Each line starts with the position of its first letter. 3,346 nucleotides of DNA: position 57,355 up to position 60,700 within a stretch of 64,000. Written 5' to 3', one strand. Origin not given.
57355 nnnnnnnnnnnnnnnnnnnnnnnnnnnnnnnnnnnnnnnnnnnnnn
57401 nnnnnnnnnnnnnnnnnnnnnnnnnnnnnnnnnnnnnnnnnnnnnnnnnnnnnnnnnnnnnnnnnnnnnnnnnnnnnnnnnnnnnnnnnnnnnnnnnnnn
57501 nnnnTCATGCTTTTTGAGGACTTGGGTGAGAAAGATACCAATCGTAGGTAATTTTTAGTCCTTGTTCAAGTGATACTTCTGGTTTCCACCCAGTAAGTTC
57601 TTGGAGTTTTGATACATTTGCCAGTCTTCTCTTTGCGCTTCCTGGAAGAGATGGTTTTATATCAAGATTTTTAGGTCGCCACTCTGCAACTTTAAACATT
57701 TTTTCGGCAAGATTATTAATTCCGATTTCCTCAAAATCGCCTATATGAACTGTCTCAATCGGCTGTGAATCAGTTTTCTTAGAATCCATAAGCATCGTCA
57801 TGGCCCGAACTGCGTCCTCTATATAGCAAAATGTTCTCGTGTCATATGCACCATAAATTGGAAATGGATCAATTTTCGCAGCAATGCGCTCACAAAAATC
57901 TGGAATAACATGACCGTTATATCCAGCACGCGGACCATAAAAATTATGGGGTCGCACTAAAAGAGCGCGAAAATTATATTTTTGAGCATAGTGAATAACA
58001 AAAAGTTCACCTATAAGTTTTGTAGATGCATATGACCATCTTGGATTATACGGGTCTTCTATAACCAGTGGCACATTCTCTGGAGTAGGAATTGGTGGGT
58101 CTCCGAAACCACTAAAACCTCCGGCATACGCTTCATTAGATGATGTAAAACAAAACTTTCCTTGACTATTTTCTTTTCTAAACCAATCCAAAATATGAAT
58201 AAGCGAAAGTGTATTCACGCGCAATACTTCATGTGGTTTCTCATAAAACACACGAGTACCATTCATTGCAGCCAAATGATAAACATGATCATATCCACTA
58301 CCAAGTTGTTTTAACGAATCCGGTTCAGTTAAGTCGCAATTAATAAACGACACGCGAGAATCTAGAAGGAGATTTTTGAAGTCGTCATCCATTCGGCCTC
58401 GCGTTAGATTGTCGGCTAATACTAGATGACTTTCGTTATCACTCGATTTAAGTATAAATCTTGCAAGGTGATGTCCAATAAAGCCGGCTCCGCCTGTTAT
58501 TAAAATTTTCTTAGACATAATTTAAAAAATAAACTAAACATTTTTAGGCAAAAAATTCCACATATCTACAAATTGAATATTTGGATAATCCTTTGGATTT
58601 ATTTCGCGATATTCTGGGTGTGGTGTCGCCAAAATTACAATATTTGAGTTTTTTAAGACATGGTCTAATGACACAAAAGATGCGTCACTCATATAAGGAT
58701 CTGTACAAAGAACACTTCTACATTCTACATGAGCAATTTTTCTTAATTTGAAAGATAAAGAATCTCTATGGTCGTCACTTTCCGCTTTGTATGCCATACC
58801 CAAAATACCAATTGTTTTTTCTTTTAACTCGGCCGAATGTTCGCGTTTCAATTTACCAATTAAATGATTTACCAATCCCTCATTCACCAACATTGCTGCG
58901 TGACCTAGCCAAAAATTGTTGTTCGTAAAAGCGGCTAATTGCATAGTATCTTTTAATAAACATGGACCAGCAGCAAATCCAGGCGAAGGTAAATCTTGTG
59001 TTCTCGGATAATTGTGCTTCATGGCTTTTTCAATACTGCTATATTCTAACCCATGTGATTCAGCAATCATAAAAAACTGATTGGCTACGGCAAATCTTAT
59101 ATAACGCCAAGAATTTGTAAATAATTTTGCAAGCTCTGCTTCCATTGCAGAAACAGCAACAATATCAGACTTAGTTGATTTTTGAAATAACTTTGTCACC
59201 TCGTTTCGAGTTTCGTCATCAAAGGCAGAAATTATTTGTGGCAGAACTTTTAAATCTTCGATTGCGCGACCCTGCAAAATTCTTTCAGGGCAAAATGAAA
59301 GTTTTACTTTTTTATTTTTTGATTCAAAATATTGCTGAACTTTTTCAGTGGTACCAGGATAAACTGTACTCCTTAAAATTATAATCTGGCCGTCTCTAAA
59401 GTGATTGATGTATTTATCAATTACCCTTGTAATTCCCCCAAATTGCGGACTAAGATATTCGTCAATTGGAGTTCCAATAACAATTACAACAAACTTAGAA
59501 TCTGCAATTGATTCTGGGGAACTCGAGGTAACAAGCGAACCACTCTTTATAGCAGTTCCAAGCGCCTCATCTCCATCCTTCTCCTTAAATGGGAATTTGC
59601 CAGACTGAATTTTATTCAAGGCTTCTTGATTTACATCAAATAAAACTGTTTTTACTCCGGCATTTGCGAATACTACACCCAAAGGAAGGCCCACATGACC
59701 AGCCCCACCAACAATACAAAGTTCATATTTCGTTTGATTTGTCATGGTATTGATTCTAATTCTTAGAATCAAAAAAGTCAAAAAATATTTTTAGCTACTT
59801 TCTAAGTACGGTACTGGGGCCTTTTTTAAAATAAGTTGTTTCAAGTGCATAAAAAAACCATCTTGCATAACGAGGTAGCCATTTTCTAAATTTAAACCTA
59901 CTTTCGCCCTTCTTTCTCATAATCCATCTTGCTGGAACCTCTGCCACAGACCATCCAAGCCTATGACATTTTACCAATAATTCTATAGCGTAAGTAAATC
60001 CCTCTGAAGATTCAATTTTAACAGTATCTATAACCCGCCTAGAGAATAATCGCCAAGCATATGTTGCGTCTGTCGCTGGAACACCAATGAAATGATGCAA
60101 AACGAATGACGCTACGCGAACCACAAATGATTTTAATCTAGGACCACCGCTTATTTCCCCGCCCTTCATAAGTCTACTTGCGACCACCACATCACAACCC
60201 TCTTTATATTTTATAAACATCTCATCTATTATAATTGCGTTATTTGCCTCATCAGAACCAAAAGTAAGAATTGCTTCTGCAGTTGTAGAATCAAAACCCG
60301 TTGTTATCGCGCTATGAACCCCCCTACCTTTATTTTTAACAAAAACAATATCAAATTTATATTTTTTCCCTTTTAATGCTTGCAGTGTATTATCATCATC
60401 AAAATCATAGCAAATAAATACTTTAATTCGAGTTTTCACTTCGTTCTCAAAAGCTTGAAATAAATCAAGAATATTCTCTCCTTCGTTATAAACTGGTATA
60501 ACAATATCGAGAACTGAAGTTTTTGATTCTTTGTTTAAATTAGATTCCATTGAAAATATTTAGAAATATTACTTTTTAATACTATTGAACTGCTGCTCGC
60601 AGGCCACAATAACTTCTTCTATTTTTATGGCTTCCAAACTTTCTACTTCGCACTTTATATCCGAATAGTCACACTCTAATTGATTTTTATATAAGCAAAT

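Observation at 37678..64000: Surface-glycan island encoding a full NDP-deoxysugar tailoring set (C-methyl, O-methyl, carbamoyl, amino), suggesting a noviose-like decorated sugar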

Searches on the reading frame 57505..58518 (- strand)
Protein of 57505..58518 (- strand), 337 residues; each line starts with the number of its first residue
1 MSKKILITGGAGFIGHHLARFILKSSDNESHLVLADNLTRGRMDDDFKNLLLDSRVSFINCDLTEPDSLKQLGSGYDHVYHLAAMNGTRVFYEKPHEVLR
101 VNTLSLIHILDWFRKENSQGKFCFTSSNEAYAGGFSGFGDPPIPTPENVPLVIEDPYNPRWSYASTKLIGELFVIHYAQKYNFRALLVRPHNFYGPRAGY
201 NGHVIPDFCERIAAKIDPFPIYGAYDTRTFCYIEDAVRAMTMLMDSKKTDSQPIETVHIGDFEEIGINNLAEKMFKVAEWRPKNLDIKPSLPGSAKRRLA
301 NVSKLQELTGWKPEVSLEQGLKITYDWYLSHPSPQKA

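Call 6: search_protein_families(library=pfam, proteins=[window:57505-58518:-], max_evalue=0.001)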
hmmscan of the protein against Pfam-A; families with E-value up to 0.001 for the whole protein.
window:57505-58518:- (337 aa): 8 families
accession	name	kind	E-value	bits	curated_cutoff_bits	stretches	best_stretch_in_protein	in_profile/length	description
PF16363.11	GDP_Man_Dehyd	-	1.3e-46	160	27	1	6-323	1-331/332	GDP-mannose 4,6 dehydratase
PF01370.27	Epimerase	-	1.1e-43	149.9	20.9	1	5-252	1-233/240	NAD dependent epimerase/dehydratase family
PF02719.21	Polysacc_synt_2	-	9.4e-16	58.3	20.2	2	5-115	1-117/293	Polysaccharide biosynthesis protein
PF07993.18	NAD_binding_4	-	2.3e-12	47.1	20.1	1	7-195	1-209/258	Male sterility protein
PF01073.25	3Beta_HSD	-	2.4e-10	40.3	22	1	6-197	1-185/280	3-beta hydroxysteroid dehydrogenase/isomerase family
PF04321.23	RmlD_sub_bind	-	2e-07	30.8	27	1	4-285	2-238/287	RmlD substrate binding domain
PF05368.20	NmrA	-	0.00016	21.8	27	1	1-84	1-78/298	NmrA-like family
PF08659.16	KR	-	0.0006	20.2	22.6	1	5-77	3-76/180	KR domain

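Call 12: search_protein_families(library=ncbifam, proteins=[window:57505-58518:-], max_evalue=0.00001)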
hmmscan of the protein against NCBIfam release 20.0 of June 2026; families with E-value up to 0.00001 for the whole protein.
window:57505-58518:- (337 aa): 20 families
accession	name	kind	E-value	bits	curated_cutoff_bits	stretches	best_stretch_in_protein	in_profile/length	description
TIGR01181.1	dTDP_gluc_dehyt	equivalog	2.4e-38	132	365.1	1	4-332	1-315/321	dTDP-glucose 4,6-dehydratase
TIGR04180.1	EDH_00030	hypoth_equivalog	3.2e-29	101.9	475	1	5-315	1-296/297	NAD-dependent 4,6-dehydratase LegB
TIGR01179.1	galE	equivalog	1.6e-21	76.5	262.3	1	4-332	1-329/332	UDP-glucose 4-epimerase GalE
NF007490.0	PRK10084.1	subfamily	2.9e-21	75.8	649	1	4-331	2-337/361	dTDP-glucose 4,6-dehydratase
NF047922.1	GDPFucSynFcl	equivalog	4.1e-21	75.7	500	1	162-331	133-304/308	GDP-L-fucose synthase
NF008872.0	PRK11908.1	equivalog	1.5e-20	73.5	294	1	3-282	2-275/349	bifunctional UDP-4-keto-pentose/UDP-xylose synthase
NF043036.1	ErythonDh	equivalog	5.9e-18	65.1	325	1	4-180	2-166/321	D-erythronate dehydrogenase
NF011728.1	PRK15181.1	equivalog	6.2e-18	64.9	760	1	3-331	16-340/348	Vi polysaccharide biosynthesis UDP-N-acetylglucosaminuronic acid C-4 epimerase TviC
NF007582.0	PRK10217.1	equivalog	6.5e-18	64.9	698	1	3-333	2-336/355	dTDP-glucose 4,6-dehydratase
TIGR02197.1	heptose_epim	equivalog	1.7e-14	53.7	274.6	1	5-249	1-235/316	ADP-glyceromanno-heptose 6-epimerase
NF005998.1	PRK08125.1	equivalog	1.9e-11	43.1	777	1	3-286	316-593/649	bifunctional UDP-4-amino-4-deoxy-L-arabinose formyltransferase/UDP-glucuronic acid oxidase ArnA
TIGR01472.1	gmd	equivalog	1.1e-10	41.3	415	1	3-258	1-253/342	GDP-mannose 4,6-dehydratase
TIGR02622.1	CDP_4_6_dhtase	equivalog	1.7e-10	40.6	278.45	1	2-131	4-133/352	CDP-glucose 4,6-dehydratase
TIGR03589.1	PseB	equivalog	5.9e-10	38.6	407.75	1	2-104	4-103/324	UDP-N-acetylglucosamine 4,6-dehydratase (inverting)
NF042422.1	oxyalk_red_OleD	equivalog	7.2e-10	38.7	580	1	4-245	2-216/329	2-alkyl-3-oxoalkanoate reductase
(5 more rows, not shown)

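Call 19: search_solved_structures(query=window:57505-58518:-, max_evalue=1e-10, show_alignments=1)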
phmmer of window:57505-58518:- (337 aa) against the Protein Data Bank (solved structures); distinct sequences matched with E-value up to 1e-10: 65 (the best 60 are shown).
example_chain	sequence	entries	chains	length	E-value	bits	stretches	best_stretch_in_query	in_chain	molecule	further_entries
2hun_A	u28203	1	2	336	5.5e-29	104.9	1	2-331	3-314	336aa long hypothetical dTDP-glucose 4,6-dehydratase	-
4zrm_A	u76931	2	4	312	8e-28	101.1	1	4-328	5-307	UDP-glucose 4-epimerase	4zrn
6zl6_A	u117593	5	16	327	2.2e-26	96.3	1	4-328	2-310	Epimerase domain-containing protein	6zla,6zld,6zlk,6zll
2c5e_A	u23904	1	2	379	5.9e-26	94.9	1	4-333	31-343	GDP-MANNOSE-3', 5'-EPIMERASE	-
6zlj_A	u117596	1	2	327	6.7e-26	94.8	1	4-328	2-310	Epimerase domain-containing protein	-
2c59_A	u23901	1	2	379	7.5e-26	94.6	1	4-333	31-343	GDP-MANNOSE-3', 5'-EPIMERASE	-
8sg0_A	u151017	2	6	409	1.9e-25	93.3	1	4-333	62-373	GDP-mannose 3,5-epimerase | GDP-mannose 3,5 epimerase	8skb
2c54_A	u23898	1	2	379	1.9e-25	93.2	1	4-333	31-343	GDP-MANNOSE-3', 5'-EPIMERASE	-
8du1_A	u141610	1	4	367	2.4e-25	92.9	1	3-331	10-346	dTDP-glucose 4,6-dehydratase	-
2c5a_A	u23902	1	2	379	2.7e-25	92.8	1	4-333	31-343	GDP-MANNOSE-3', 5'-EPIMERASE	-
3icp_A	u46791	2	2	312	3.1e-25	92.6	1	4-324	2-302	NAD-dependent epimerase/dehydratase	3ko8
8rdg_A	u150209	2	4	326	2.4e-24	89.6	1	4-322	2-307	SDR family NAD(P)-dependent oxidoreductase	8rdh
4lk3_A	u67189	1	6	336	4.9e-24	88.6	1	3-326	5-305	UDP-glucuronic acid decarboxylase 1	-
4gll_A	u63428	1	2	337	6.7e-24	88.2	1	3-326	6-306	UDP-glucuronic acid decarboxylase 1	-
2b69_A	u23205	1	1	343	7.1e-24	88.1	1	3-326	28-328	UDP-glucuronate decarboxylase 1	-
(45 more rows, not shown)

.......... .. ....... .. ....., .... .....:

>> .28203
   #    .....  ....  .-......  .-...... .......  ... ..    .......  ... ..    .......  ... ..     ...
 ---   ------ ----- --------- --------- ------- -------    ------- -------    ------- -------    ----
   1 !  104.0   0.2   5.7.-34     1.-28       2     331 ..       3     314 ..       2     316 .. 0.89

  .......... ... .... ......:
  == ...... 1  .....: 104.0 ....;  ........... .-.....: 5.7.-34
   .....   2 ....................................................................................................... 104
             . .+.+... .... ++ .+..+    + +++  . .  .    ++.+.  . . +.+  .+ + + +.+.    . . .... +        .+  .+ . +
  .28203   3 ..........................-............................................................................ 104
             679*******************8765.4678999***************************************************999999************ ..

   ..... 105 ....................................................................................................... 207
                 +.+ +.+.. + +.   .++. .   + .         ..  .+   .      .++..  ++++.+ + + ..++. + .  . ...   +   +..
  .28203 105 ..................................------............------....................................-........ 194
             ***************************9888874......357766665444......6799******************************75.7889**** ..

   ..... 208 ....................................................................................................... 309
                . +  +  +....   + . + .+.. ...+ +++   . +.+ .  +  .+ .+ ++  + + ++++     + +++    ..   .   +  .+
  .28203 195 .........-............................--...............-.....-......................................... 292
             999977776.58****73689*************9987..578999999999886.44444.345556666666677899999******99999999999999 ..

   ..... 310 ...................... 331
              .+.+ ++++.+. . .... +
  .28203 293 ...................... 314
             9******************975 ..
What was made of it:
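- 57505..58518 (-): Extended SDR (SDR2), proposed to be an NDP-uronate 4-oxidase/decarboxylase that supplies the 4-keto sugar. It has S-N-E where RmlB has T-D-E (call 19).
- Checked: The 'dehydratase-type' SDR at 57505 has S-N-E where RmlB has T-D-E (call 19).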

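Call 61: search_solved_structures(query=A2, max_evalue=1e-15, show_alignments=0)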
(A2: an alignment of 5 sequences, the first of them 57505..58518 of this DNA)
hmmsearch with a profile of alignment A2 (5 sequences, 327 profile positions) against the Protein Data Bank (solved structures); distinct sequences matched with E-value up to 1e-15: 119 (the best 60 are shown).
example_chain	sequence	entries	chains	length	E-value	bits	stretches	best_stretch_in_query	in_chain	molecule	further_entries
8rdg_A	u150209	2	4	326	1.1e-47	166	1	4-313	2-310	SDR family NAD(P)-dependent oxidoreductase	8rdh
8rdi_A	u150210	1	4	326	6.2e-47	163.5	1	4-313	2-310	SDR family NAD(P)-dependent oxidoreductase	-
4lk3_A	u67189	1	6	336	2.7e-46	161.4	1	3-321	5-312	UDP-glucuronic acid decarboxylase 1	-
4m55_A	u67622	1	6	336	4.1e-46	160.8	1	3-321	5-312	UDP-glucuronic acid decarboxylase 1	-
4gll_A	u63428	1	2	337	4.9e-46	160.6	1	3-321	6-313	UDP-glucuronic acid decarboxylase 1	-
2b69_A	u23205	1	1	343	5.4e-46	160.4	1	3-321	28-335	UDP-glucuronate decarboxylase 1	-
8vr2_A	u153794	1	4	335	7e-45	156.8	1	3-320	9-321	NAD-dependent epimerase/dehydratase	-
2hun_A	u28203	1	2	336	4.4e-44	154.1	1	2-319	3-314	336aa long hypothetical dTDP-glucose 4,6-dehydratase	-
3ehe_A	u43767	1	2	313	5.9e-41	143.9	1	5-313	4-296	UDP-glucose 4-epimerase (GalE-1)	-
2c5e_A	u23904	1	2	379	1.6e-39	139.1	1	4-324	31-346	GDP-MANNOSE-3', 5'-EPIMERASE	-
2c59_A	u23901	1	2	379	1.7e-39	139.1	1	4-324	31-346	GDP-MANNOSE-3', 5'-EPIMERASE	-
8sg0_A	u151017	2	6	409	6.2e-39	137.2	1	4-324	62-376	GDP-mannose 3,5-epimerase | GDP-mannose 3,5 epimerase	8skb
6pmh_A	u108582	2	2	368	6.4e-39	137.2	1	3-320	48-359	UDP-glucose 4-epimerase related protein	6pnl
2c54_A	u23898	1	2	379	7.2e-39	137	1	4-324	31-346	GDP-MANNOSE-3', 5'-EPIMERASE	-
4zrm_A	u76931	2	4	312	9.2e-39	136.7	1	4-318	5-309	UDP-glucose 4-epimerase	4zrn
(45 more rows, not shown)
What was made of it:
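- On Arn-like lipid-carrier sugar pathway: However, a 4-epimerase and a putative dehydratase score similarly (call 61).
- SDR2 scores almost as well against a putative 4,6-dehydratase (2hun, 4e-44) and slightly better against a GDP-sugar 4-epimerase (8rdg, 1e-47) (call 61).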

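Call 70: search_solved_structures(query=A2, max_evalue=1e-45, show_alignments=3)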
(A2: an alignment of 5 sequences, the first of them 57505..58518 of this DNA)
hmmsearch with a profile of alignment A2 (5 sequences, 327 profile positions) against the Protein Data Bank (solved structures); distinct sequences matched with E-value up to 1e-45: 6.
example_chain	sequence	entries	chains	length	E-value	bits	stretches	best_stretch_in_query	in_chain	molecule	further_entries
8rdg_A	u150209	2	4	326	1.1e-47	166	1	4-313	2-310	SDR family NAD(P)-dependent oxidoreductase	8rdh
8rdi_A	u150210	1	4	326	6.2e-47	163.5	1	4-313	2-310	SDR family NAD(P)-dependent oxidoreductase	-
4lk3_A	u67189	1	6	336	2.7e-46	161.4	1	3-321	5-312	UDP-glucuronic acid decarboxylase 1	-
4m55_A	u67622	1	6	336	4.1e-46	160.8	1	3-321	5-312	UDP-glucuronic acid decarboxylase 1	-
4gll_A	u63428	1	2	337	4.9e-46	160.6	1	3-321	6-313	UDP-glucuronic acid decarboxylase 1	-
2b69_A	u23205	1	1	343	5.4e-46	160.4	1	3-321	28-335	UDP-glucuronate decarboxylase 1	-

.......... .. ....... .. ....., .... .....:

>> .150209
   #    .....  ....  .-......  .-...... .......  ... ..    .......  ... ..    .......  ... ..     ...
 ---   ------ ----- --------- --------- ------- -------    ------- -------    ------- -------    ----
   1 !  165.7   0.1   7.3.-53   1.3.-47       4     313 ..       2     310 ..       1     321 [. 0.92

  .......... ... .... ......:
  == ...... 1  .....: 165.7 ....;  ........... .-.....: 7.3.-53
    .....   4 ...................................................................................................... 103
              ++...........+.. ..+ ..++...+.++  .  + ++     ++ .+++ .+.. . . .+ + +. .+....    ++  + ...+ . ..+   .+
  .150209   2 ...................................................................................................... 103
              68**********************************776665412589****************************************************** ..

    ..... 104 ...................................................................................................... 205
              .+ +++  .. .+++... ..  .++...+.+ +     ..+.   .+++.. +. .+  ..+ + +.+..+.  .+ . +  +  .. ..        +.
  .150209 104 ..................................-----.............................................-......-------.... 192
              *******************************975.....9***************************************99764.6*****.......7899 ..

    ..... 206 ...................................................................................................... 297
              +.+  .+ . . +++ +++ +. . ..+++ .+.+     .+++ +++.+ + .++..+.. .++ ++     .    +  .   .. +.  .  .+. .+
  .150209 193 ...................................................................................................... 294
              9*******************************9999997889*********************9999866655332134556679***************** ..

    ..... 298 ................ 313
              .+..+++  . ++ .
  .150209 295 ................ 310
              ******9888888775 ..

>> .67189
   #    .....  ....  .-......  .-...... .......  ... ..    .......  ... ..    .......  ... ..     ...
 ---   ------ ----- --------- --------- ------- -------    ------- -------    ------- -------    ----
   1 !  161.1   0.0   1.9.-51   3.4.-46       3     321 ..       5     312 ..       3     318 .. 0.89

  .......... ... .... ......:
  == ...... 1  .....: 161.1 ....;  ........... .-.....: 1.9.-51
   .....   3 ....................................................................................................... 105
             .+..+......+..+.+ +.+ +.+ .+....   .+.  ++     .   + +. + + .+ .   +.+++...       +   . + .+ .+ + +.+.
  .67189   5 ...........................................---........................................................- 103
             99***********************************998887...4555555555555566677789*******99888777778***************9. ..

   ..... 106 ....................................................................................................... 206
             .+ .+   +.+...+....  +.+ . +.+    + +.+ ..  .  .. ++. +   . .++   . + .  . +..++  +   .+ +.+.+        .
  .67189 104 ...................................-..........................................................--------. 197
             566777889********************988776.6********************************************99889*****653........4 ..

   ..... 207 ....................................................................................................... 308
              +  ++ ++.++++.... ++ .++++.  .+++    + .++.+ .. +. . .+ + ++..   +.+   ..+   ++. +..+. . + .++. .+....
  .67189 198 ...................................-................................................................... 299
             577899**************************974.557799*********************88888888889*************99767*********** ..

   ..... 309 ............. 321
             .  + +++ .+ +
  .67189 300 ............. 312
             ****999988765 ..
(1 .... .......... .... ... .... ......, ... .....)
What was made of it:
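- On Arn-like lipid-carrier sugar pathway: The family profile matches UXS1 at 3e-46, with Glu and the TRAF Arg aligned (call 70).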

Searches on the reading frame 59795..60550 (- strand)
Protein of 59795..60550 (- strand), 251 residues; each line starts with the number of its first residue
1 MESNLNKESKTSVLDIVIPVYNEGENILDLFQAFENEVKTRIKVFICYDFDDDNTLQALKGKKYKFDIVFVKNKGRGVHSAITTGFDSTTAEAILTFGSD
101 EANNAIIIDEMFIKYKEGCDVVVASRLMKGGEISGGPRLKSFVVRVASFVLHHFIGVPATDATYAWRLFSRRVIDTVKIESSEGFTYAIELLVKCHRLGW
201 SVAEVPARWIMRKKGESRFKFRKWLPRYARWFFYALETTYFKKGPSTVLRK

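Call 6: search_protein_families(library=pfam, proteins=[window:59795-60550:-], max_evalue=0.001)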
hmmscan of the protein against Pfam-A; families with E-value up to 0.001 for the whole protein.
window:59795-60550:- (251 aa): 1 family
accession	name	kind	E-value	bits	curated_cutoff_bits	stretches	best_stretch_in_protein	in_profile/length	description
PF00535.33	Glycos_transf_2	-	1.8e-13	51.2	23.3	1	16-176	2-166/168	Glycosyl transferase family 2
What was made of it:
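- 59795..60550 (-): Short GT2 of the polyprenyl-phosphate sugar synthase type (DPMS/ArnC/PpgS-like). It is a paralogue of the GT2 just upstream of the C-MT. Pfam Glycos_transf_2 2e-13 (call 6).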

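Call 27: search_protein_families(library=ncbifam, proteins=[window:59795-60550:-], max_evalue=0.001)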
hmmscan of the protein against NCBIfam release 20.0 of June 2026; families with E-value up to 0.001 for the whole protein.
window:59795-60550:- (251 aa): 8 families
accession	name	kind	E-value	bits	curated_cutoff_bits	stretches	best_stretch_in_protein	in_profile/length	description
NF047588.1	GlcsyltransPgfSStrep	equivalog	1.2e-16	60.8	500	1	14-225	3-211/308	glycosyltransferase PgfS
NF058614.1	PPMAGASynPpgS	equivalog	6.2e-12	45.4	370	1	16-208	4-195/226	polyprenyl-phospho-N-acetylgalactosaminyl synthase PpgS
TIGR04182.1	glyco_TIGR04182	equivalog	3.9e-11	42.9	325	1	16-215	4-196/293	S-layer glycoprotein N-glycosyltransferase AglJ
NF041391.1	DPhHxTase_Halo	equivalog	9.7e-11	41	375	1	20-217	3-190/213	dolichyl-phosphate hexose transferase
NF007986.1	PRK10714.1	equivalog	2.1e-10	40.1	529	1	13-224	7-215/316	undecaprenyl-phosphate 4-deoxy-4-formamido-L-arabinose transferase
TIGR03937.1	PgaC_IcaA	equivalog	2.2e-05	23.6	422.3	1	7-101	40-136/407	poly-beta-1,6-N-acetyl-D-glucosamine synthase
NF007482.0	PRK10073.1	equivalog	0.00014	21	423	1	9-94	3-89/334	glycosyltransferase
TIGR04283.1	glyco_like_mftF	equivalog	0.00024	20.8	182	1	15-79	2-63/221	TIGR04283 family arsenosugar biosynthesis glycosyltransferase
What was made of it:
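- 59795..60550 (-): NCBIfam sub-threshold hits to PgfS, PpgS, AglJ and ArnC (call 27).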
